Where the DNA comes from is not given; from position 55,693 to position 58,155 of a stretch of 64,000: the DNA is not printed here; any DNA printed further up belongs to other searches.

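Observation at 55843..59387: Translationally coupled pair: pentapeptide-repeat/basic-tail protein plus orphan VirD4/TraG-type coupling ATPase in a housekeeping neighbourhood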

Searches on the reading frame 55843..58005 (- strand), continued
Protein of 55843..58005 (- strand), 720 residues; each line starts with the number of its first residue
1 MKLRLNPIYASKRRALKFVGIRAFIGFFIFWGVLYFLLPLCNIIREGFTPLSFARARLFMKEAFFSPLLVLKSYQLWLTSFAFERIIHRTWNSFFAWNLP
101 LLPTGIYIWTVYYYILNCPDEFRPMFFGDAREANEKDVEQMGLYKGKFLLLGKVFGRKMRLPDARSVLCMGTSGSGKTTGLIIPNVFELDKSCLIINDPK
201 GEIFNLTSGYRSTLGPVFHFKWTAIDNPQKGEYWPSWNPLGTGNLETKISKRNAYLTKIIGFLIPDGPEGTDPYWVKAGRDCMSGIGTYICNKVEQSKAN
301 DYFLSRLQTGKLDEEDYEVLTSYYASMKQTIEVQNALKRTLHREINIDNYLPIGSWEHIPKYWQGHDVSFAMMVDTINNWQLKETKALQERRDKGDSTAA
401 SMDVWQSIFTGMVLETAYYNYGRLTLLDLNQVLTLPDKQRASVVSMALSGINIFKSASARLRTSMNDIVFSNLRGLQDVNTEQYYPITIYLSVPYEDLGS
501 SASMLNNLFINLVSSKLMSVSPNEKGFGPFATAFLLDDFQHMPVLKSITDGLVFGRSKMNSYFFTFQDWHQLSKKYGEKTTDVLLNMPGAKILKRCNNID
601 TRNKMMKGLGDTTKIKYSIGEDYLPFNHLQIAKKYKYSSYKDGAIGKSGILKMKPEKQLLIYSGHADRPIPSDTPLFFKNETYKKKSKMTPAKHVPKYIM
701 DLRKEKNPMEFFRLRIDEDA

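Call 63: search_protein_families(library=pfam, max_evalue=0.01, proteins=[L009:7533-8588:+, L002:7330-8565:+, L002:8579-9196:+, L002:9190-9738:+, L006:12202-12939:-])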
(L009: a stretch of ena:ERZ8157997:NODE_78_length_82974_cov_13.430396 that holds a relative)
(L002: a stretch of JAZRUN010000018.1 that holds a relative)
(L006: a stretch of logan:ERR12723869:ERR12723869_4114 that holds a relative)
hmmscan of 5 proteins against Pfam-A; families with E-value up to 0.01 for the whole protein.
L009:7533-8588:+ (351 aa): 0 families

L002:7330-8565:+ (411 aa): 1 family
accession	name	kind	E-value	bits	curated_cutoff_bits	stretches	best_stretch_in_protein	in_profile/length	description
PF23300.3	HEAT_Nup120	-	0.00046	20.5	29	1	181-217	25-61/170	Nucleoporin Nup120, HEAT repeats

L002:8579-9196:+ (205 aa): 1 family
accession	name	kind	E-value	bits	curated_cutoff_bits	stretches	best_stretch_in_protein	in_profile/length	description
PF13036.11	LpoB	-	1e-31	110.3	22.3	1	45-195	3-147/147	Peptidoglycan-synthase activator LpoB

L002:9190-9738:+ (182 aa): 1 family
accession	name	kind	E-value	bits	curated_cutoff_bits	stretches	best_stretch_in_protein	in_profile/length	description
PF01988.24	VIT1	-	3.5e-13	50.3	28.1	1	31-85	4-59/214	VIT family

L006:12202-12939:- (245 aa): 1 family
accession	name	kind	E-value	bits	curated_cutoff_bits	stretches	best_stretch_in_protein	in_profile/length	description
PF03959.19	FSH1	-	0.0026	17.9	21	1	111-223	84-190/211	Serine hydrolase (FSH1)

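Call 65: predict_structure(alignment_id=A5)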
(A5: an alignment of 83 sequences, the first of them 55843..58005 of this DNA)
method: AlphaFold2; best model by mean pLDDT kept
length: 720 residues; sequences in the alignment: 83
mean_pLDDT: 91.6   pTM: 0.84
mean pLDDT of the five models: 91.6, 90.9, 90.4, 90.2, 89.1
residues with pLDDT >= 90: 539; 70-90: 156; 50-70: 20; < 50: 5
segments of 3 or more residues with pLDDT < 50: 718-720
pLDDT, mean of each block of 10 residues (from residue 1): 75 93 96 97 94 96 96 95 88 93 96 91 90 94 97 97 96 94 98 96 97 97 90 93 88 92 87 92 96 96 96 96 96 97 96 95 91 93 94 92 94 97 94 96 94 89 91 94 96 89 92 93 94 95 85 89 93 88 91 93 87 86 64 81 85 95 94 96 97 93 74 52
secondary structure, 60 per line:
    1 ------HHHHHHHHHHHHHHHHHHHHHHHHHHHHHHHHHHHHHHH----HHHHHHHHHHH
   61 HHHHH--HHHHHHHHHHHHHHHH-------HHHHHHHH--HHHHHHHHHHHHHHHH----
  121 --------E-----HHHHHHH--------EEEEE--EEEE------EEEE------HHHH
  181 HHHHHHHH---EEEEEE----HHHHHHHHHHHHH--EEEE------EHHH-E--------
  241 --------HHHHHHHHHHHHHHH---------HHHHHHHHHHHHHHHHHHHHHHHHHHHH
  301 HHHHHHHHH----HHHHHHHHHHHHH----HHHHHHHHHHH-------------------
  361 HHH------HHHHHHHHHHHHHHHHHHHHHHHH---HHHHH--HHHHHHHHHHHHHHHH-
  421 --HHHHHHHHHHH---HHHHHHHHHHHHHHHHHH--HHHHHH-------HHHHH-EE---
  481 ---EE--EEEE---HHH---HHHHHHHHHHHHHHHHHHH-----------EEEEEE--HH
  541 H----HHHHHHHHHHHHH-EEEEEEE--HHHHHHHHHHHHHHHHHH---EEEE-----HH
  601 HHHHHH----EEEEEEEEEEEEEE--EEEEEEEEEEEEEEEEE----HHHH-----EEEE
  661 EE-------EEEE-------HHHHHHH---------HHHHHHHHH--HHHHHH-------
elements in order (helices of 4 or more, strands of 3 or more residues): H7-45 H50-65 H68-83 H91-98 H101-116 H135-141 E150-154 E157-160 E167-170 H177-188 E192-197 H202-214 E217-220 H249-263 H273-309 H314-326 H331-341 H370-393 H397-401 H404-419 H423-433 H437-454 H457-462 H470-474 E488-491 H501-519 E531-536 H546-558 E560-566 H569-586 E590-593 H599-606 E611-624 E627-643 H648-651 E657-662 E670-673 H681-687 H697-705 H708-713
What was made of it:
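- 55843..58005 (-): T4CP gene: 720-aa VirD4/TraG-family coupling ATPase. AF2 pLDDT 91.6, pTM 0.84 (call 65).
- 57646..58005 (-): N-terminal membrane domain (aa 1-120), with helices 7-45 and 101-116 flanking a conserved loop. AF2 helices in call 65.
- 56581..57210 (-): All-alpha domain (aa ~266-475), candidate partner-docking domain. Helical block in the AF2 model (call 65).
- On VirD4/TraG/TrwB type IV coupling protein (T4CP): AF2 pLDDT 91.6 (call 65).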

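Call 69: fold_search(model_id=the predicted structure, library=pdb)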
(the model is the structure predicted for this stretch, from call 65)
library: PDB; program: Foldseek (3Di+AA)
matches with E <= 10: 320; with E <= 0.001: 80
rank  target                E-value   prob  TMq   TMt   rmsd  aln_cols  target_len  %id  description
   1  8dol_A                2.4e-21  1.00  0.51  0.67   9.5       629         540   14  Mechanism of regulation of the Helicobacter pylori Cagbeta ATPase by CagZ (released 2023-02-15)
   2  8dol_D                9.0e-21  1.00  0.51  0.68   8.8       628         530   15  Mechanism of regulation of the Helicobacter pylori Cagbeta ATPase by CagZ (released 2023-02-15)
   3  8dol_B                2.0e-19  1.00  0.50  0.70   9.5       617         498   14  Mechanism of regulation of the Helicobacter pylori Cagbeta ATPase by CagZ (released 2023-02-15)
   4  8dol_F                2.5e-19  1.00  0.51  0.67   8.8       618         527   15  Mechanism of regulation of the Helicobacter pylori Cagbeta ATPase by CagZ (released 2023-02-15)
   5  8dol_C                7.1e-18  1.00  0.50  0.69   8.7       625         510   14  Mechanism of regulation of the Helicobacter pylori Cagbeta ATPase by CagZ (released 2023-02-15)
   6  1e9s_M                4.4e-13  1.00  0.40  0.65  10.3       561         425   13  Bacterial conjugative coupling protein TrwBdeltaN70. Unbound monoclinic form. (released 2001-02-06)
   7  1e9s_F                4.8e-13  1.00  0.40  0.64  10.4       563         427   12  Bacterial conjugative coupling protein TrwBdeltaN70. Unbound monoclinic form. (released 2001-02-06)
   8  1e9s_L                5.1e-13  1.00  0.43  0.70   9.2       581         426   13  Bacterial conjugative coupling protein TrwBdeltaN70. Unbound monoclinic form. (released 2001-02-06)
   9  1e9s_A                7.9e-13  1.00  0.41  0.65  10.2       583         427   13  Bacterial conjugative coupling protein TrwBdeltaN70. Unbound monoclinic form. (released 2001-02-06)
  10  1e9s_B                9.1e-13  1.00  0.41  0.66  10.2       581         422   13  Bacterial conjugative coupling protein TrwBdeltaN70. Unbound monoclinic form. (released 2001-02-06)
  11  1e9s_I                1.3e-12  1.00  0.43  0.70   9.2       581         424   13  Bacterial conjugative coupling protein TrwBdeltaN70. Unbound monoclinic form. (released 2001-02-06)
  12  1e9s_G                1.6e-12  1.00  0.40  0.64  10.3       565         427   13  Bacterial conjugative coupling protein TrwBdeltaN70. Unbound monoclinic form. (released 2001-02-06)
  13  1e9s_K                1.8e-12  1.00  0.39  0.64  10.6       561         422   13  Bacterial conjugative coupling protein TrwBdeltaN70. Unbound monoclinic form. (released 2001-02-06)
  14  1e9s_E                1.9e-12  1.00  0.42  0.68   9.4       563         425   13  Bacterial conjugative coupling protein TrwBdeltaN70. Unbound monoclinic form. (released 2001-02-06)
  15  1e9s_J                3.6e-12  1.00  0.41  0.66  10.3       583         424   13  Bacterial conjugative coupling protein TrwBdeltaN70. Unbound monoclinic form. (released 2001-02-06)
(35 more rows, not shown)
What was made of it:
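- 55843..58005 (-): Foldseek: Cagβ 8dol E 2e-21, TrwB E 1e-13, DotL (call 69).
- On VirD4/TraG/TrwB type IV coupling protein (T4CP): Foldseek gives Cagβ E 2e-21, TrwB E 4e-13 and DotL 3e-7, ahead of HerA (call 69).
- Closest known: Helicobacter pylori Cagβ-CagZ. Same: Cagβ is the best structural match to our T4CP (call 69).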

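Call 72: find_encoding_contigs(protein=P0062, flank=10000, max_places=1)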
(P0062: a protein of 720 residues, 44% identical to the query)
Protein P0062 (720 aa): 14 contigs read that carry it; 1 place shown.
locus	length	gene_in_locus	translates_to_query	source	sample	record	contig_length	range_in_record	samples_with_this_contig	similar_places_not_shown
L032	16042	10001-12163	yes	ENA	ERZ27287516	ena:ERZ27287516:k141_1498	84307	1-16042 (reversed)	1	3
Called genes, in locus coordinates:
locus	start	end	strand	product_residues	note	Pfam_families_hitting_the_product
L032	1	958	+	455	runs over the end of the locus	PF01488:Shikimate_DH (faint), PF02254:TrkA_N, PF03435:Sacchrp_dh_NADP (faint), PF03807:F420_oxidored (faint), PF13241:NAD_binding_7 (faint), PF21799:MurD-like_N (faint), PF02254:TrkA_N, PF02080:TrkA_C, +1 more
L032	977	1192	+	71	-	PF17209:Hfq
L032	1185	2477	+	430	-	PF13167:GTP-bdg_N, PF16360:GTP-bdg_M, PF01926:MMR_HSR1, PF19275:HflX_C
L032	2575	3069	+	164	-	-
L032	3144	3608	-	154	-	PF00293:NUDIX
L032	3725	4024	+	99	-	-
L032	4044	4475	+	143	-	PF00293:NUDIX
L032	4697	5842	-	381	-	-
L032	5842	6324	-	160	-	PF06347:SH3_4, PF08239:SH3_3 (faint)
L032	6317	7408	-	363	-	PF00692:dUTPase (weak)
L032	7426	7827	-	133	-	PF02410:RsfS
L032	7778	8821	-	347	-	PF01018:GTP1_OBG, PF01926:MMR_HSR1, PF02421:FeoB_N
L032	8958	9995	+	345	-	PF00805:Pentapeptide, PF13599:Pentapeptide_4 (weak), PF00805:Pentapeptide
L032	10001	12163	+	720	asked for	PF02534:T4SS-DNA_transf, PF10412:TrwB_AAD_bind, PF12696:TraG-D_C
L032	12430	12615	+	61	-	PF01783:Ribosomal_L32p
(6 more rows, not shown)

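Call 73: find_encoding_contigs(protein=P0078, flank=10000, max_places=1)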
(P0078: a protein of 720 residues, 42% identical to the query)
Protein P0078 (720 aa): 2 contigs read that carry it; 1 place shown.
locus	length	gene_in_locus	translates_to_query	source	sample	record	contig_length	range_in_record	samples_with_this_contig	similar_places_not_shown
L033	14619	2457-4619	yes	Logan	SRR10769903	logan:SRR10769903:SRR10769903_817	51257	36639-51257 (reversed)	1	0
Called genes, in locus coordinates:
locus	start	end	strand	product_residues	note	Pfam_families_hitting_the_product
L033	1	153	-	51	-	?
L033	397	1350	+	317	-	PF03331:LpxC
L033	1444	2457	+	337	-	PF00805:Pentapeptide, PF13599:Pentapeptide_4 (weak), PF00805:Pentapeptide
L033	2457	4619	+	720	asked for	PF02534:T4SS-DNA_transf, PF10412:TrwB_AAD_bind (faint), PF02534:T4SS-DNA_transf, PF12696:TraG-D_C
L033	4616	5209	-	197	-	PF21176:RecR_HhH, PF02132:RecR_ZnF (weak), PF13662:Toprim_4, PF21175:RecR_C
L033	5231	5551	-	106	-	PF02575:YbaB_DNA_bd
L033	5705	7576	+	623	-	PF17297:PEPCK_N, PF00821:PEPCK_GTP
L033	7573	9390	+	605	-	PF01541:GIY-YIG, PF27096:UvrC_M, PF02151:UVR (weak), PF22920:UvrC_RNaseH, PF08459:UvrC_RNaseH_dom, PF14520:HHH_5 (weak)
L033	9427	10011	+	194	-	PF01066:CDP-OH_P_transf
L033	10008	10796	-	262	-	PF03167:UDG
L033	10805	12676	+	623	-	PF13181:TPR_8 (faint), PF13428:TPR_14 (faint), PF13432:TPR_16 (faint), PF21033:RMD1-3 (faint), PF25063:ARM_TT21_C (weak), PF09976:TPR_21 (weak), PF13424:TPR_12 (weak), PF07719:TPR_2 (weak), +11 more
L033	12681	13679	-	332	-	-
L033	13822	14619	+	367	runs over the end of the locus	PF02646:RmuC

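Call 74: find_encoding_contigs(protein=P0093, flank=10000, max_places=1)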
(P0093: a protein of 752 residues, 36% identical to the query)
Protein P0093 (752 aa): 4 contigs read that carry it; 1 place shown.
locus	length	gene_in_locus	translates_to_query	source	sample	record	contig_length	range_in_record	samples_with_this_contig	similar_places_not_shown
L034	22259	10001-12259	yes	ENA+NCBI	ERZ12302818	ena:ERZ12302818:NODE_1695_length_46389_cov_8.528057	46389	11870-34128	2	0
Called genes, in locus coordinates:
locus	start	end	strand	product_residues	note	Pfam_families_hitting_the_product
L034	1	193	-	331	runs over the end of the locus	PF00730:HhH-GPD, PF00633:HHH (faint), PF14815:NUDIX_4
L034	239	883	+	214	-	PF05656:DUF805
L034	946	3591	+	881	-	PF17900:Peptidase_M1_N, PF01433:Peptidase_M1, PF11940:DUF3458, PF17432:DUF3458_C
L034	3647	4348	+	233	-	PF07722:Peptidase_C26, PF00117:GATase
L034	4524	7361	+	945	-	PF17900:Peptidase_M1_N, PF01433:Peptidase_M1, PF11940:DUF3458, PF17432:DUF3458_C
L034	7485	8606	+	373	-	-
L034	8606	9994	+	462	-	PF00805:Pentapeptide, PF13576:Pentapeptide_3 (weak), PF13599:Pentapeptide_4, PF00805:Pentapeptide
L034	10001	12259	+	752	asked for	PF02534:T4SS-DNA_transf, PF10412:TrwB_AAD_bind (faint), PF02534:T4SS-DNA_transf, PF12696:TraG-D_C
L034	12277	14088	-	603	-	PF02518:HATPase_c (weak), PF13589:HATPase_c_3, PF01119:DNA_mis_repair, PF08676:MutL_C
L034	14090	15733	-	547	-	PF00342:PGI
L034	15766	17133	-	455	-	PF05193:Peptidase_M16_C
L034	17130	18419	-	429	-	PF00675:Peptidase_M16, PF05193:Peptidase_M16_C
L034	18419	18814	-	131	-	-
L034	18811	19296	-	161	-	PF01252:Peptidase_A8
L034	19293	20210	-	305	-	PF06574:FAD_syn, PF01687:Flavokinase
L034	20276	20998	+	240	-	PF03009:GDPD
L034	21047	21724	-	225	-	-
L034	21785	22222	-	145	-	PF00578:AhpC-TSA, PF08534:Redoxin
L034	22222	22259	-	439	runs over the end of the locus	PF07787:TMEM43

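Call 75: find_encoding_contigs(protein=P0106, flank=10000, max_places=1)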
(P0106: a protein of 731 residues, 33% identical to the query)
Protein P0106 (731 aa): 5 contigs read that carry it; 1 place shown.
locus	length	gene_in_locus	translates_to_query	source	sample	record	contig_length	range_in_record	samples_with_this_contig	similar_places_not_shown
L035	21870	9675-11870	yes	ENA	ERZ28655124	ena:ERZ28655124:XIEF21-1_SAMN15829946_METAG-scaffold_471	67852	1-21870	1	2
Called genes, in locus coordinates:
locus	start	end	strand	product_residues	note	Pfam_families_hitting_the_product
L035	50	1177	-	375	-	-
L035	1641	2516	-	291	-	PF01551:Peptidase_M23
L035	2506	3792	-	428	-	PF13742:tRNA_anti_2, PF01336:tRNA_anti-codon, PF02601:Exonuc_VII_L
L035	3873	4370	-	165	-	PF01741:MscL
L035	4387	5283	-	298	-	PF11276:DUF3078 (weak)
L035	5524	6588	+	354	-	-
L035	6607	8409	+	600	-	PF03797:Autotransporter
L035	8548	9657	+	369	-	-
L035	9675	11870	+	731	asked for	PF02534:T4SS-DNA_transf, PF10412:TrwB_AAD_bind, PF12696:TraG-D_C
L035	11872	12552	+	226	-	-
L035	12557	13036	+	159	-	-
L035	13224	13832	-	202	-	PF01613:Flavin_Reduct, PF00301:Rubredoxin (weak), PF21349:RUBY_RBDX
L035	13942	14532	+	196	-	PF18306:LDcluster4, PF03641:Lysine_decarbox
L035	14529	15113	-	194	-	-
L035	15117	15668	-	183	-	PF02677:QueH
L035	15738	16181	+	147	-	PF04138:GtrA_DPMS_TM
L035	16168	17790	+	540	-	-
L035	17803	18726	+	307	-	PF00535:Glycos_transf_2, PF13641:Glyco_tranf_2_3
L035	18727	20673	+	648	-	-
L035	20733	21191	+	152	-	PF03703:bPH_2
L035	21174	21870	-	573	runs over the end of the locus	PF00515:TPR_1 (faint), PF07719:TPR_2 (faint), PF13176:TPR_7 (faint), PF13181:TPR_8 (faint), PF13424:TPR_12, PF23914:TPR_CcmH_CycH (weak), PF12895:ANAPC3 (weak), PF13424:TPR_12 (weak), +7 more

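Call 77: search_protein_families(library=pfam, max_evalue=0.05, proteins=[L035:8548-9657:+, L035:11872-12552:+, L035:12557-13036:+, L035:5524-6588:+, L034:7485-8606:+])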
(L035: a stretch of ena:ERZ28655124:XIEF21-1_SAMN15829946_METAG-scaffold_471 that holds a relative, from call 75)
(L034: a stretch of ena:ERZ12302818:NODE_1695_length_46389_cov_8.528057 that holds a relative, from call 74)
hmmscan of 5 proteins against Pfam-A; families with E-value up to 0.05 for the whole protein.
L035:8548-9657:+ (369 aa): 0 families

L035:11872-12552:+ (226 aa): 0 families

L035:12557-13036:+ (159 aa): 2 families
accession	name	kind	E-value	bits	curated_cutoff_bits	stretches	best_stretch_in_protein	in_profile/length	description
PF09346.15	SMI1_KNR4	-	0.02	16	25.4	1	42-137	18-122/125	SMI1 / KNR4 family (SUKH-1)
PF14568.11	SUKH_6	-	0.038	14.9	27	0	42-76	15-49/119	SMI1-KNR4 cell-wall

L035:5524-6588:+ (354 aa): 1 family
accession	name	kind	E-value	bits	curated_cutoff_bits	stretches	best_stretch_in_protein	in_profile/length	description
PF13360.13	PQQ_2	-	0.0094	16.1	27.6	0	130-272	73-216/233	Outer membrane protein assembly factor BamB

L034:7485-8606:+ (373 aa): 0 families

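Call 78: search_protein_families(library=padloc, max_evalue=0.01, proteins=[window:55843-58005:-, L035:11872-12552:+, L035:12557-13036:+, L009:7533-8588:+])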
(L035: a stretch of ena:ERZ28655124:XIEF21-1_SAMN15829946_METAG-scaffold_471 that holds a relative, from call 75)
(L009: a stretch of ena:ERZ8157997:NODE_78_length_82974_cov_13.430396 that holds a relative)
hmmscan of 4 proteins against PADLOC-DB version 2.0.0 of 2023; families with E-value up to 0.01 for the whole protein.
window:55843-58005:- (720 aa): 0 families

L035:11872-12552:+ (226 aa): 0 families

L035:12557-13036:+ (159 aa): 0 families

L009:7533-8588:+ (351 aa): 0 families
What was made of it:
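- On Known anti-phage defence systems (PADLOC): There were no hits for the T4CP, the PRP or neighbouring proteins (call 78).
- Tried and rejected: Rejected, no PADLOC hit (call 78).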

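Call 86: find_encoding_contigs(protein=window:55843-58005:-, flank=10000, max_places=3)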
Protein window:55843-58005:- (720 aa): no gene with exactly this product is on record in the collection.
